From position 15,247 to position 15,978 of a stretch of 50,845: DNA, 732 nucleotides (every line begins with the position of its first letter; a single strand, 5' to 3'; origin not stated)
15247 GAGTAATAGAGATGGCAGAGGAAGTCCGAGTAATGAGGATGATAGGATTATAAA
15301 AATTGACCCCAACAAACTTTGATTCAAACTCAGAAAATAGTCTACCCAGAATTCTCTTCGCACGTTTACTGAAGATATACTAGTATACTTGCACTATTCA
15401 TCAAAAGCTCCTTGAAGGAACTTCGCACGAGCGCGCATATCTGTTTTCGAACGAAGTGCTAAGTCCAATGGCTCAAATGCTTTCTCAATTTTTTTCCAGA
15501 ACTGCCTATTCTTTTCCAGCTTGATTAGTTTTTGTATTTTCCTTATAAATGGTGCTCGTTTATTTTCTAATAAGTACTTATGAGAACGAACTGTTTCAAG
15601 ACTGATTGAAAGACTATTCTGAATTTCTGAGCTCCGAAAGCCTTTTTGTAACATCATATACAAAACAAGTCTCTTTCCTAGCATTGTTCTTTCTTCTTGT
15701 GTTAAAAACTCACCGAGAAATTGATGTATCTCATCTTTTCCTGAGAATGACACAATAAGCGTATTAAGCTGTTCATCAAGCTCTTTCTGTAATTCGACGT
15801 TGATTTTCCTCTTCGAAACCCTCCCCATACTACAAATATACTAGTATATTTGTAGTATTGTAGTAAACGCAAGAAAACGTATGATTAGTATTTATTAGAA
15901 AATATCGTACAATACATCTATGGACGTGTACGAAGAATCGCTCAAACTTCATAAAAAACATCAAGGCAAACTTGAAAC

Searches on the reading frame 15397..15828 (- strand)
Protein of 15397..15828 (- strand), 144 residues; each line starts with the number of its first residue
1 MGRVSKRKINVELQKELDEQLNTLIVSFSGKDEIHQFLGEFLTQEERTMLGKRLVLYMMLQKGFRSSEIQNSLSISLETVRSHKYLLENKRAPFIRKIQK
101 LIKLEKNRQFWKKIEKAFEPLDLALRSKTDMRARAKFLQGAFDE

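Call 18: search_protein_families(library=pfam, proteins=[window:15397-15828:-], max_evalue=1)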
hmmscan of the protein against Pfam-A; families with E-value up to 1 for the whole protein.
window:15397-15828:- (144 aa): 3 families
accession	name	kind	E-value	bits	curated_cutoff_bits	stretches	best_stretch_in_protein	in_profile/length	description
PF01371.25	Trp_repressor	-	5.2e-07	30.1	27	1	20-90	5-76/88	Trp repressor protein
PF00196.25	GerE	-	0.0032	17.5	23.5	1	58-88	12-42/57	Bacterial regulatory proteins, luxR family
PF14493.12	HTH_40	-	0.03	15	27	1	57-116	6-63/89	Helix-turn-helix domain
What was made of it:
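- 15394..15828 (-): TrpR-family regulator P0003 (144 aa, MGRVSK subfamily). It is the only member of the operator-associated family in the window. Pfam PF01371 scores 30.1 bits against a cut-off of 27 (call 18).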

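Call 29: find_homologous_proteins(query=A2, max_evalue=0.00001)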
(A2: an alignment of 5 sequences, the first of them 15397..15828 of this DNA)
Query A2 (5 sequences) (144 aa, profile of the alignment): 257 proteins with E <= 0.00001 among 1052 candidates; the best 120 are listed.
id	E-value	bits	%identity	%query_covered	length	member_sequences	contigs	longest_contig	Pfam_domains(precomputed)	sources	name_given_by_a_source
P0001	2.1e-71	256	41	99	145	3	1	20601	PF01371.26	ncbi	-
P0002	1.3e-69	250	40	96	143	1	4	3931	PF01371.26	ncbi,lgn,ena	-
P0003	3.2e-63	230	100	100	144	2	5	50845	PF01371.26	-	-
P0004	3.7e-58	213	34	78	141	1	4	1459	-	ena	-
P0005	3.9e-57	210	39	100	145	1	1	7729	-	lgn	-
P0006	3.0e-56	207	44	100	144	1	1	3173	PF01371.26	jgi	jgi:uncharacterized protein YerC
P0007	3.4e-55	204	43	100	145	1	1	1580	PF01371.26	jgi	jgi:uncharacterized protein YerC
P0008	1.9e-54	201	42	100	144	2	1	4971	PF01371.26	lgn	-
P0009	3.9e-54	200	42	100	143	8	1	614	PF01371.26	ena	-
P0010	7.4e-54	199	38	99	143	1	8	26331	PF01371.26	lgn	-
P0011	3.6e-53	197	45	97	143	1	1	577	PF01371.26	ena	-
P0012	7.5e-53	196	46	97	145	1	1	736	PF01371.26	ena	-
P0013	3.2e-52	194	48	99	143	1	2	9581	PF01371.26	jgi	-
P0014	5.0e-52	193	44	100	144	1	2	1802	PF01371.26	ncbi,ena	-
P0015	9.2e-52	193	45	99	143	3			PF01371.26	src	-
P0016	1.9e-51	192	41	99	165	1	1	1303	PF01371.26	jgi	jgi:uncharacterized protein YerC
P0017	1.9e-51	192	50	99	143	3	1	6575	PF01371.26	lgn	-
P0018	3.1e-51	191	48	99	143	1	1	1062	PF01371.26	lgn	-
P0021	5.6e-51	190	42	100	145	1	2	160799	-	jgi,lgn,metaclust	jgi:uncharacterized protein YerC|metaclust:\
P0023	7.5e-51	190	41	99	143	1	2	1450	PF01371.26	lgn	-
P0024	1.4e-50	189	48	99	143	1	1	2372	PF01371.26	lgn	-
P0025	1.8e-50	188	43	99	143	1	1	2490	PF01371.26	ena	-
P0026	2.1e-50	188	43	99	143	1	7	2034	PF01371.26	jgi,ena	-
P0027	2.2e-50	188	41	99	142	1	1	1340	PF01371.26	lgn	-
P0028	2.6e-50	188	49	99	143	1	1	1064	PF01371.26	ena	-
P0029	3.1e-50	188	45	99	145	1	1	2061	PF01371.26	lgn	-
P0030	4.2e-50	187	48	99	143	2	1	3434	PF01371.26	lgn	-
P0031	4.3e-50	187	40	99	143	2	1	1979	PF01371.26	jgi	jgi:uncharacterized protein YerC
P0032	4.6e-50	187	45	98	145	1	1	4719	PF01371.26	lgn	-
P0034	5.4e-50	187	42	94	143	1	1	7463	PF01371.26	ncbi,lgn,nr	ncbi:MAG TPA: Trp family transcriptional regulator [Xanthomonadales bacterium]|nr:Trp family transcr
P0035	6.3e-50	187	42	97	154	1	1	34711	PF01371.26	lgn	-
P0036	6.7e-50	186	42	99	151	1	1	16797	PF01371.26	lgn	-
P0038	2.1e-49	185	49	100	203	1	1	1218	PF01371.26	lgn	-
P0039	3.1e-49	184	39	100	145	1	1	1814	PF01371.26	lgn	-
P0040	3.6e-49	184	39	99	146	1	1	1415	PF01371.26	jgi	jgi:uncharacterized protein YerC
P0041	3.8e-49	184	43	100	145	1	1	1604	PF01371.26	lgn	-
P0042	4.2e-49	184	42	94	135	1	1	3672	PF01371.26,PF13384.13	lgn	-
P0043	6.7e-49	183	41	99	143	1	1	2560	PF01371.26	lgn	-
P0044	1.1e-48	183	49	99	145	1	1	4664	PF01371.26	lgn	-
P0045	1.3e-48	182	45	99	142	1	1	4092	PF01371.26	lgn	-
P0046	1.6e-48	182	43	99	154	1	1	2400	PF01371.26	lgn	-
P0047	1.6e-48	182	45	99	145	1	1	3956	PF01371.26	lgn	-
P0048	1.8e-48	182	44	99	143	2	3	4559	PF01371.26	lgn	-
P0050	2.0e-48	182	43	100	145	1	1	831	PF01371.26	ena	-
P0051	2.6e-48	181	39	99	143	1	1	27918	PF01371.26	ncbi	-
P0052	3.8e-48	181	44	99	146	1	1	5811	PF01371.26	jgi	jgi:uncharacterized protein YerC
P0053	7.2e-48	180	45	99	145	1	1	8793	PF01371.26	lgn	-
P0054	8.7e-48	180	45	100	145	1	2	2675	PF01371.26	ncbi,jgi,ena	-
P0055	9.7e-48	179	42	99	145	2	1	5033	PF01371.26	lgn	-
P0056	1.1e-47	179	46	99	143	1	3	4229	PF01371.26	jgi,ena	-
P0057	1.1e-47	179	48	99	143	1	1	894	PF01371.26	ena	-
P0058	1.4e-47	179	45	100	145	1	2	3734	PF01371.26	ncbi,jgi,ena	-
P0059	1.5e-47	179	44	100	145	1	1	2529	PF01371.26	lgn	-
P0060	2.2e-47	178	39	99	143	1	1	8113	PF01371.26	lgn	-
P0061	2.4e-47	178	41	99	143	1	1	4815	PF01371.26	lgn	-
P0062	3.9e-47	178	40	99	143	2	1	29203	PF01371.26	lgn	-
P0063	7.2e-47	177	42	99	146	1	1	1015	PF01371.26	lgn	-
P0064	7.3e-47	177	40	99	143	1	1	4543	PF01371.26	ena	-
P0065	7.7e-47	177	42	99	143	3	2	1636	PF01371.26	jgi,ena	jgi:uncharacterized protein YerC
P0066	8.2e-47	176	41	100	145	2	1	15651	PF01371.26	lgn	-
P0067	1.2e-46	176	46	99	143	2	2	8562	PF01371.26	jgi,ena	-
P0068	1.5e-46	176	41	99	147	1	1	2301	PF01371.26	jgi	jgi:uncharacterized protein YerC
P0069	1.5e-46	176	41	100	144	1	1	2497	PF01371.26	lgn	-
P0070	1.7e-46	175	41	99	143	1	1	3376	PF01371.26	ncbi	-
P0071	2.7e-46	175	46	100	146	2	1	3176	PF01371.26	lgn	-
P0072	3.2e-46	175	45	95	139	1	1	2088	PF01371.26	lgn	-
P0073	3.5e-46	174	56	99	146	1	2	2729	PF01371.26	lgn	-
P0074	3.7e-46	174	52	99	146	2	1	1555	PF01371.26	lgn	-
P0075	4.0e-46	174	44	99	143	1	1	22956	PF01371.26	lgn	-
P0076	4.9e-46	174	56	99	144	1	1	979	PF01371.26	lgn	-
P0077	6.0e-46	174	40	99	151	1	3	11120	PF01371.26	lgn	-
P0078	6.5e-46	174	44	99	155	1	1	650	PF01371.26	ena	-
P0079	8.2e-46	173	43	97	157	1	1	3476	PF01371.26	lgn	-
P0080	1.5e-45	172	43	99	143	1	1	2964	PF01371.26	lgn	-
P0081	1.6e-45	172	40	99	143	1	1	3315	PF01371.26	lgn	-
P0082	2.4e-45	172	41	99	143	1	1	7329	PF01371.26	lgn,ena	-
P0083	2.7e-45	172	41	92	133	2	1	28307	PF01371.26,PF04545.23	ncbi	-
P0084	2.8e-45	171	39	99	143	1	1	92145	PF01371.26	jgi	-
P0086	3.1e-45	171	43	97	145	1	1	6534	PF01371.26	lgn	-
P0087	3.2e-45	171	36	99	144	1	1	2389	PF01371.26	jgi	jgi:uncharacterized protein YerC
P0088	3.4e-45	171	45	99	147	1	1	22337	PF01371.26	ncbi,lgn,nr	ncbi:MAG: hypothetical protein HY426_04025 [Candidatus Levybacteria bacterium]|nr:hypothetical prote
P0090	9.5e-45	170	40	99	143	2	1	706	PF01371.26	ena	-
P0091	9.8e-45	170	40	100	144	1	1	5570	PF01371.26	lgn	-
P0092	1.2e-44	169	40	99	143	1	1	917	PF01371.26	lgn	-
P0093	1.2e-44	169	43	99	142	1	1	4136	PF01371.26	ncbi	-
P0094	1.3e-44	169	41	99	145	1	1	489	PF01371.26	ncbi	-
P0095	1.8e-44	169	42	100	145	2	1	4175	PF01371.26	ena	-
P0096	1.9e-44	169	58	99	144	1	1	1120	PF01371.26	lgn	-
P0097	2.0e-44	169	46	100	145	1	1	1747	PF01371.26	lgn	-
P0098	2.0e-44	169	56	99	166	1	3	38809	PF01371.26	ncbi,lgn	-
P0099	2.1e-44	169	43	99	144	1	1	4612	PF01371.26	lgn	-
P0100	2.2e-44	169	39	99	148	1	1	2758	PF01371.26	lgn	-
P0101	2.3e-44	169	43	99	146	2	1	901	PF01371.26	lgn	-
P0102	2.4e-44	168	42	100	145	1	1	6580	PF01371.26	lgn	-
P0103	2.5e-44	168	42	100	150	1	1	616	PF01371.26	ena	-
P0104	2.6e-44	168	55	99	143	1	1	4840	PF01371.26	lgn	-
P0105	2.7e-44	168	54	99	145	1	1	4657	PF01371.26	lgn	-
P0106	3.2e-44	168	47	99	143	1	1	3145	PF01371.26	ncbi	-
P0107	5.4e-44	167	40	99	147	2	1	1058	PF01371.26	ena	-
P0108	5.9e-44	167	48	99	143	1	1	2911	PF01371.26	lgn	-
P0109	6.9e-44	167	56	99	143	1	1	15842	PF01371.26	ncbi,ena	-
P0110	8.5e-44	167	38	81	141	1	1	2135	PF01371.26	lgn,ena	-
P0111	9.1e-44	167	56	99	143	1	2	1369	PF01371.26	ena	-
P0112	1.2e-43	166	56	99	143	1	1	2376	PF01371.26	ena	-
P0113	1.3e-43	166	55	99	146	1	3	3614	PF01371.26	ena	-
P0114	1.4e-43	166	55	99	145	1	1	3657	PF01371.26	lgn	-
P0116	1.4e-43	166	52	99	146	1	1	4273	PF01371.26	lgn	-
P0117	1.5e-43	166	38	99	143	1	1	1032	PF01371.26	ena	-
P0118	2.0e-43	165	52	99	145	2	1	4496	PF01371.26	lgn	-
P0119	2.0e-43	165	57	99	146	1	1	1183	PF01371.26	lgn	-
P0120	2.3e-43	165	56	99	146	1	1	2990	PF01371.26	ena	-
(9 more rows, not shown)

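Call 32: find_encoding_contigs(protein=P0036, flank=10000, max_places=3)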
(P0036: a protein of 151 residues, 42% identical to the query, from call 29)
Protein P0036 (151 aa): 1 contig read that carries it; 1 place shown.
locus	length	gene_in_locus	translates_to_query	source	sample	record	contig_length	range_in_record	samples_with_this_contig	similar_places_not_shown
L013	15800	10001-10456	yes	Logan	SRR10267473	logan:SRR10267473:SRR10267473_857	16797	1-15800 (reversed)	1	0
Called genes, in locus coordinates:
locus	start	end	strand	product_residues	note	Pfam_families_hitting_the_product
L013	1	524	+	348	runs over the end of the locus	-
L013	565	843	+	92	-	PF02575:YbaB_DNA_bd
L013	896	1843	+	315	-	PF13793:Pribosyltran_N, PF00156:Pribosyltran, PF14572:Pribosyl_synth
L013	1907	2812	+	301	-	PF13793:Pribosyltran_N, PF00156:Pribosyltran, PF14572:Pribosyl_synth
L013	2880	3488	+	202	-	PF21176:RecR_HhH, PF01751:Toprim, PF13662:Toprim_4, PF21175:RecR_C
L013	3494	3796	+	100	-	PF01883:FeS_assembly_P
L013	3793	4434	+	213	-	-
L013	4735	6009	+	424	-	PF01406:tRNA-synt_1e, PF09334:tRNA-synt_1g (faint)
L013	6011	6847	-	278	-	PF00089:Trypsin, PF10459:Peptidase_S46 (faint), PF13365:Trypsin_2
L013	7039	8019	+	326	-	PF13354:Beta-lactamase2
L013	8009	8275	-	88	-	-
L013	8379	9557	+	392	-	PF13398:Peptidase_M50B (weak), PF02163:Peptidase_M50, PF00571:CBS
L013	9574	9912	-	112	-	PF07883:Cupin_2 (weak)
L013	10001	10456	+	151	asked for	PF01371:Trp_repressor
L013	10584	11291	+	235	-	PF00175:NAD_binding_1, PF08030:NAD_binding_6 (weak)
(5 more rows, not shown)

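Call 33: find_encoding_contigs(protein=P0077, flank=10000, max_places=3)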
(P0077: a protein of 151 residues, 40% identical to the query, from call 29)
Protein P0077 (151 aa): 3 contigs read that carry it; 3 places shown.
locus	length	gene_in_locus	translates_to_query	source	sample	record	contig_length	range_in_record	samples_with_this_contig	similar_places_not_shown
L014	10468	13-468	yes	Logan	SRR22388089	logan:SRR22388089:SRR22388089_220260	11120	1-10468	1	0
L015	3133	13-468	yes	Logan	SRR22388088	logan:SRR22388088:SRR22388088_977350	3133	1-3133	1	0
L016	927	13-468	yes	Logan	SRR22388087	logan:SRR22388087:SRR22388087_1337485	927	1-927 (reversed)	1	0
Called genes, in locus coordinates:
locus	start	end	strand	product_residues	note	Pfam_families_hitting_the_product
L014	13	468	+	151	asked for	PF01371:Trp_repressor (weak)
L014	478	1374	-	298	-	PF03462:PCRF, PF00472:RF-1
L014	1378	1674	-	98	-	PF01197:Ribosomal_L31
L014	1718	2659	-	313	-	PF00892:EamA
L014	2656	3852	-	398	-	PF00152:tRNA-synt_2 (faint), PF13393:tRNA-synt_His, PF00587:tRNA-synt_2b, PF13393:tRNA-synt_His, PF03129:HGTP_anticodon, PF12745:HGTP_anticodon2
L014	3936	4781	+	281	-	PF01177:Asp_Glu_race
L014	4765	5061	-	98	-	PF01503:PRA-PH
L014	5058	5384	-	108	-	PF01502:PRA-CH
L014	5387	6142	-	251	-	PF00977:His_biosynth, PF03060:NMO (faint), PF05690:ThiG (faint), PF02581:TMP-TENI (faint), PF01207:Dus (weak), PF01180:DHO_dh (faint)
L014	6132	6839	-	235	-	PF00977:His_biosynth, PF13714:PEP_mutase (faint), PF01207:Dus (weak)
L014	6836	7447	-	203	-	PF00117:GATase, PF07685:GATase_3, PF01174:SNO, PF07722:Peptidase_C26 (weak)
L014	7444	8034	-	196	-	PF00475:IGPD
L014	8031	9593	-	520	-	PF00155:Aminotran_1_2, PF00266:Aminotran_5 (weak), PF13419:HAD_2 (faint), PF08645:PNK3P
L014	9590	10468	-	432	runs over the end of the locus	PF00815:Histidinol_dh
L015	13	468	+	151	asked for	PF01371:Trp_repressor (weak)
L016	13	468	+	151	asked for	PF01371:Trp_repressor (weak)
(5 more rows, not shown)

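Call 34: find_encoding_contigs(protein=P0021, flank=10000, max_places=3)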
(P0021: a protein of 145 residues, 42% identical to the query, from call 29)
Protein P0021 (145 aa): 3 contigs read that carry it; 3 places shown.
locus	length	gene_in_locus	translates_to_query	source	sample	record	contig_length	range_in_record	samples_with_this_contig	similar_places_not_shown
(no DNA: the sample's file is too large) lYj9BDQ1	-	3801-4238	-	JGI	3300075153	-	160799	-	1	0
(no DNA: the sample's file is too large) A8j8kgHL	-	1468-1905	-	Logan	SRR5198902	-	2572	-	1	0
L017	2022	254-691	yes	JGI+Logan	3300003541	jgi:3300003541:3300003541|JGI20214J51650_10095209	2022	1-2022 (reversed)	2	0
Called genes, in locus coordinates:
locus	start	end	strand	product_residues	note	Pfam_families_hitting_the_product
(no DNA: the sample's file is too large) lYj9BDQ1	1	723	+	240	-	?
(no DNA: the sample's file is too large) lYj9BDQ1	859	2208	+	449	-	-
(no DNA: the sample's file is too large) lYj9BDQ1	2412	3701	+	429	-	PF13439:Glyco_transf_4, PF00534:Glycos_transf_1, PF13692:Glyco_trans_1_4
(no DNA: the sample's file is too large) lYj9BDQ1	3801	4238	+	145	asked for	-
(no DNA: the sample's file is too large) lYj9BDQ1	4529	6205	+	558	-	-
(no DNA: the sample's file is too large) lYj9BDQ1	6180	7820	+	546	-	PF01209:Ubie_methyltran, PF13489:Methyltransf_23, PF08241:Methyltransf_11, PF08242:Methyltransf_12, PF13649:Methyltransf_25, PF13847:Methyltransf_31, PF13489:Methyltransf_23, PF08241:Methyltransf_11, +7 more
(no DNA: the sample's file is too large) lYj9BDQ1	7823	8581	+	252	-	PF01553:Acyltransferase (faint)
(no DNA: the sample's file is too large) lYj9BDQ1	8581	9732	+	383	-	PF13439:Glyco_transf_4, PF13579:Glyco_trans_4_4 (weak), PF20706:GT4-conflict (weak), PF00534:Glycos_transf_1, PF13692:Glyco_trans_1_4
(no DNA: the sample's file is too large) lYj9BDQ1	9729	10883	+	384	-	PF13439:Glyco_transf_4, PF00534:Glycos_transf_1, PF13692:Glyco_trans_1_4, PF20706:GT4-conflict (weak)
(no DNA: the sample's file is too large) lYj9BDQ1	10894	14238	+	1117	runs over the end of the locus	-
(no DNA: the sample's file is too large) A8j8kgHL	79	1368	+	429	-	PF13439:Glyco_transf_4 (weak), PF00534:Glycos_transf_1, PF13692:Glyco_trans_1_4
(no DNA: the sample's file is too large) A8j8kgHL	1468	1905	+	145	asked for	-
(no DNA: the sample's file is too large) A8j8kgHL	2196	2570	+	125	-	?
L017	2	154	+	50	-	?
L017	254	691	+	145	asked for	-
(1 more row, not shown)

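Call 37: find_encoding_contigs(protein=P0098, flank=10000, max_places=3)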
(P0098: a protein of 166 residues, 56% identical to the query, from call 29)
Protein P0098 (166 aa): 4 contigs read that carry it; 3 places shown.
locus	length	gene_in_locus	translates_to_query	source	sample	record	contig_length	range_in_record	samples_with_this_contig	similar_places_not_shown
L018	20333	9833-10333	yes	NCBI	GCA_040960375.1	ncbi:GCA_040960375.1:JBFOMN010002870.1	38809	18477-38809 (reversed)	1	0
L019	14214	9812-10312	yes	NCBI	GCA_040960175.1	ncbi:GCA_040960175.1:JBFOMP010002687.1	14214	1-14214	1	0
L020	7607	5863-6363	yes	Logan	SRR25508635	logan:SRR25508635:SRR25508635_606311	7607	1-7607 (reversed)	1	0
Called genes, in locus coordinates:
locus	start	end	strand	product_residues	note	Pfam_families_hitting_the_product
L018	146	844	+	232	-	-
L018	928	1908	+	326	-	PF02739:5_3_exonuc_N, PF01367:5_3_exonuc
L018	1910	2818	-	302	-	-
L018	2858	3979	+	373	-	PF13439:Glyco_transf_4, PF00534:Glycos_transf_1, PF13692:Glyco_trans_1_4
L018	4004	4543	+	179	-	-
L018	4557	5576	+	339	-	PF12697:Abhydrolase_6 (faint), PF00561:Abhydrolase_1, PF12146:Hydrolase_4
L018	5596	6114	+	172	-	-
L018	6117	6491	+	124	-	-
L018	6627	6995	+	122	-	PF13366:PDDEXK_3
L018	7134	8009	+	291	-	PF01149:Fapy_DNA_glyco, PF06831:H2TH, PF06827:zf-FPG_IleRS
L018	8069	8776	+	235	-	PF00696:AA_kinase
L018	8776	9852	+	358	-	PF02463:SMC_N, PF13175:AAA_15, PF13476:AAA_23, PF13514:AAA_27 (weak), PF13304:AAA_21 (weak)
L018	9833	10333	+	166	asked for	PF01371:Trp_repressor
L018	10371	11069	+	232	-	PF00561:Abhydrolase_1, PF12146:Hydrolase_4, PF12697:Abhydrolase_6 (faint), PF00326:Peptidase_S9 (weak)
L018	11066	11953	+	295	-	PF01256:Carb_kinase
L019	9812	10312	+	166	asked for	PF01371:Trp_repressor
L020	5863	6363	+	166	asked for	PF01371:Trp_repressor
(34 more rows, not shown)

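Call 38: find_encoding_contigs(protein=P0109, flank=10000, max_places=3)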
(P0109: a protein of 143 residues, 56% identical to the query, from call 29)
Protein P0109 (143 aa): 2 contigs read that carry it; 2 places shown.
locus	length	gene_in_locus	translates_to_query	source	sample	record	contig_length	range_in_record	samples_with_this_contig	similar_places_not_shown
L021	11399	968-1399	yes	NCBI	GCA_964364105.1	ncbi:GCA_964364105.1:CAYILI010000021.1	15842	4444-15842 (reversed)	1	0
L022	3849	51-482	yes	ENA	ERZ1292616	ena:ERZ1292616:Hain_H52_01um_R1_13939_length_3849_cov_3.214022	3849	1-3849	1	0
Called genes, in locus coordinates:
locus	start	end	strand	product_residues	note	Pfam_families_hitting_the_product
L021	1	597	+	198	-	?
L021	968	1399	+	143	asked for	PF01371:Trp_repressor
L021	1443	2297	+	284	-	PF01256:Carb_kinase, PF08543:Phos_pyr_kin (weak), PF02110:HK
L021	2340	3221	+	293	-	PF01210:NAD_Gly3P_dh_N, PF07479:NAD_Gly3P_dh_C, PF20618:GPD_NAD_C_bact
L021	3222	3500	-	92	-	PF18898:DUF5654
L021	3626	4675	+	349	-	PF02661:Fic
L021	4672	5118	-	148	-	-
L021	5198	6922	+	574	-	PF04675:DNA_ligase_A_N, PF01068:DNA_ligase_A_M, PF04679:DNA_ligase_A_C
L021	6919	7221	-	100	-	-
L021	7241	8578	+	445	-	PF27218:MJ0043_C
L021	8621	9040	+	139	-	-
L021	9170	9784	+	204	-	PF01195:Pept_tRNA_hydro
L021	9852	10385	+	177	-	-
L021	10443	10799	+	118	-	PF05973:Gp49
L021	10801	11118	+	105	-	PF13744:HTH_37 (weak), PF13560:HTH_31 (weak), PF01381:HTH_3, PF13443:HTH_26 (faint)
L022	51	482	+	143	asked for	PF01371:Trp_repressor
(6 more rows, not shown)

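Call 55: search_solved_structures(query=A2, max_evalue=1)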
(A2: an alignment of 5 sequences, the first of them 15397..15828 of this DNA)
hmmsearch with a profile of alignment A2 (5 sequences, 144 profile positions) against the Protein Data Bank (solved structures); distinct sequences matched with E-value up to 1: 22.
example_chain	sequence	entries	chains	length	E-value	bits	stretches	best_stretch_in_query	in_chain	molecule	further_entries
3kor_A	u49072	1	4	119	2.7e-05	27.2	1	17-96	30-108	Possible Trp repressor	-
3g1c_A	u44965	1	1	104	0.0015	21.6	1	14-109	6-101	The TrpR like protein from Eubacterium eligens ATCC 27750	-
2o1t_A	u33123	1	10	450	0.0083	19.1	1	72-119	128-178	Endoplasmin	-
3frw_A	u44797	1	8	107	0.016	18.2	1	15-86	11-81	Putative Trp repressor protein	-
2o1w_A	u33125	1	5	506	0.017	18.1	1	72-119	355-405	Endoplasmin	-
5uls_A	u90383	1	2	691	0.022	17.8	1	72-119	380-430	Endoplasmin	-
6jqs_A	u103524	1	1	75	0.023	17.7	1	54-89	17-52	DNA-binding response regulator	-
2o1u_A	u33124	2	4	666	0.025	17.5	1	72-119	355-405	Endoplasmin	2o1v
7ve4_A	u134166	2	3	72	0.029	17.3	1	49-90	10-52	DNA-binding response regulator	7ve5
9n9j_y3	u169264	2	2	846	0.032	17.2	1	72-119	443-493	Endoplasmin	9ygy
2rnj_A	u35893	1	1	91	0.054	16.5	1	49-90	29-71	Response regulator protein vraR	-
7vim_A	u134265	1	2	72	0.1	15.6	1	50-91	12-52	Protein EsrB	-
8q4d_A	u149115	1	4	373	0.2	14.6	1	54-83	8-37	Putative transposase for insertion sequence element IS5376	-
8b4h_A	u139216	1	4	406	0.21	14.6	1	54-83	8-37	Putative transposase for insertion sequence element IS5376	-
8s2f_AAA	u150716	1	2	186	0.22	14.5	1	56-133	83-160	Lipoprotein, putative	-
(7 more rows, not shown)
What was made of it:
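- On TrpR protein family (for P0003 and the MPRASK proteins): PDB profile hits are 3KOR, 3G1C and 3FRW (call 55).
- Sequence-profile hits are 3KOR, 3G1C and 3FRW (call 55).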

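Call 63: find_encoding_contigs(protein=P0010, flank=10000, max_places=3)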
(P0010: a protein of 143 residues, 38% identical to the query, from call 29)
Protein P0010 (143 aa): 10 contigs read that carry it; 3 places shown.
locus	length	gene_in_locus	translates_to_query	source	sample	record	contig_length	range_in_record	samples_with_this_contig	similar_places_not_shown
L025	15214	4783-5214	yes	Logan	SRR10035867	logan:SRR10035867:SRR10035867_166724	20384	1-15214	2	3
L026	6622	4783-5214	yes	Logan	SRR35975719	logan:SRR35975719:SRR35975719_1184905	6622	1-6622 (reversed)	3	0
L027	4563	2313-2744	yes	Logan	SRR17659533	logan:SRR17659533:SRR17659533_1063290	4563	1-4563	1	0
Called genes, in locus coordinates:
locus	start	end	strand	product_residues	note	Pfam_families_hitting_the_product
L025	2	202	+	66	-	?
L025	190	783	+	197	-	PF09721:Exosortase_EpsH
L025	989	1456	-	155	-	-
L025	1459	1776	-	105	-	PF12651:RHH_3 (faint)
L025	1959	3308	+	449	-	-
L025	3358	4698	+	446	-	PF13439:Glyco_transf_4 (weak), PF00534:Glycos_transf_1, PF13692:Glyco_trans_1_4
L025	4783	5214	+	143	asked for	PF01371:Trp_repressor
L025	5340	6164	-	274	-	-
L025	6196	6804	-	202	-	-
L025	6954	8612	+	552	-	-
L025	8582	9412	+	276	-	PF02353:CMAS, PF01209:Ubie_methyltran, PF13489:Methyltransf_23, PF05175:MTS, PF08241:Methyltransf_11, PF08242:Methyltransf_12, PF13649:Methyltransf_25, PF13847:Methyltransf_31, +2 more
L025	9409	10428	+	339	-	PF00106:adh_short, PF04321:RmlD_sub_bind, PF01073:3Beta_HSD, PF01370:Epimerase, PF02719:Polysacc_synt_2, PF07993:NAD_binding_4, PF13460:NAD_binding_10, PF16363:GDP_Man_Dehyd, +1 more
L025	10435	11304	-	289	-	PF00551:Formyl_trans_N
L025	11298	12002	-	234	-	PF02585:PIG-L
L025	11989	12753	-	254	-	PF04321:RmlD_sub_bind, PF01370:Epimerase, PF02719:Polysacc_synt_2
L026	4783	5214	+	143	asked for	PF01371:Trp_repressor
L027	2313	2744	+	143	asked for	PF01371:Trp_repressor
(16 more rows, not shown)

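Call 64: find_encoding_contigs(protein=P0084, flank=10000, max_places=2)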
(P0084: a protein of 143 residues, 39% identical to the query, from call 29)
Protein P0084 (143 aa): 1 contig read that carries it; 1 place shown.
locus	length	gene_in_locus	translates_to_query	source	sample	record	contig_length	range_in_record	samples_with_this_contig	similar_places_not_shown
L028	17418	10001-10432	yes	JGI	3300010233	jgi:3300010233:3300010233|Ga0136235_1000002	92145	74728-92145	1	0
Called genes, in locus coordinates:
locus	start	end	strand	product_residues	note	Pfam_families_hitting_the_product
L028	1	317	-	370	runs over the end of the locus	PF01717:Meth_synt_2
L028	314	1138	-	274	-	PF13489:Methyltransf_23 (weak), PF01209:Ubie_methyltran (weak), PF13847:Methyltransf_31, PF08241:Methyltransf_11, PF08242:Methyltransf_12, PF13649:Methyltransf_25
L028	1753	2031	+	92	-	PF01371:Trp_repressor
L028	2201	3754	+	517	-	PF00702:Hydrolase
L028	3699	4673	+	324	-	PF01156:IU_nuc_hydro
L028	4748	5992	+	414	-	PF13393:tRNA-synt_His, PF00587:tRNA-synt_2b (weak), PF13393:tRNA-synt_His, PF03129:HGTP_anticodon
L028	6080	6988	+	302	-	PF00892:EamA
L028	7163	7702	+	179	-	-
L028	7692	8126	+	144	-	PF08327:AHSA1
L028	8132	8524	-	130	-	PF00903:Glyoxalase (weak), PF22677:Ble-like_N (faint), PF18029:Glyoxalase_6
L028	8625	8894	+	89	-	-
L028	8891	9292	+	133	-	PF01850:PIN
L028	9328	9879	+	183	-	PF00583:Acetyltransf_1, PF13302:Acetyltransf_3 (faint), PF13420:Acetyltransf_4, PF13673:Acetyltransf_10, PF13508:Acetyltransf_7, PF08445:FR47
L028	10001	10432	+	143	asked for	PF01371:Trp_repressor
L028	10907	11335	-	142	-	-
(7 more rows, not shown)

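Call 71: predict_structure(alignment_id=A3)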
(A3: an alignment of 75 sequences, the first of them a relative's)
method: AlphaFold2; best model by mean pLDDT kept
length: 144 residues; sequences in the alignment: 75
mean_pLDDT: 83.0   pTM: 0.68
mean pLDDT of the five models: 83.0, 81.8, 80.4, 79.7, 75.8
residues with pLDDT >= 90: 56; 70-90: 59; 50-70: 27; < 50: 2
segments of 3 or more residues with pLDDT < 50: none
pLDDT, mean of each block of 10 residues (from residue 1): 80 91 86 86 89 93 90 92 93 92 78 73 65 67 53
secondary structure, 60 per line:
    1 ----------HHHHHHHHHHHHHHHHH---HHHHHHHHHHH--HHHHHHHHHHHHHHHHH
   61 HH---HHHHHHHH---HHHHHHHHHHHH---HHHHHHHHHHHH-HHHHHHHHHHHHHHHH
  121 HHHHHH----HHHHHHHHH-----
elements in order: H11-27 H31-41 H44-62 H66-73 H77-88 H92-103 H105-126 H131-139
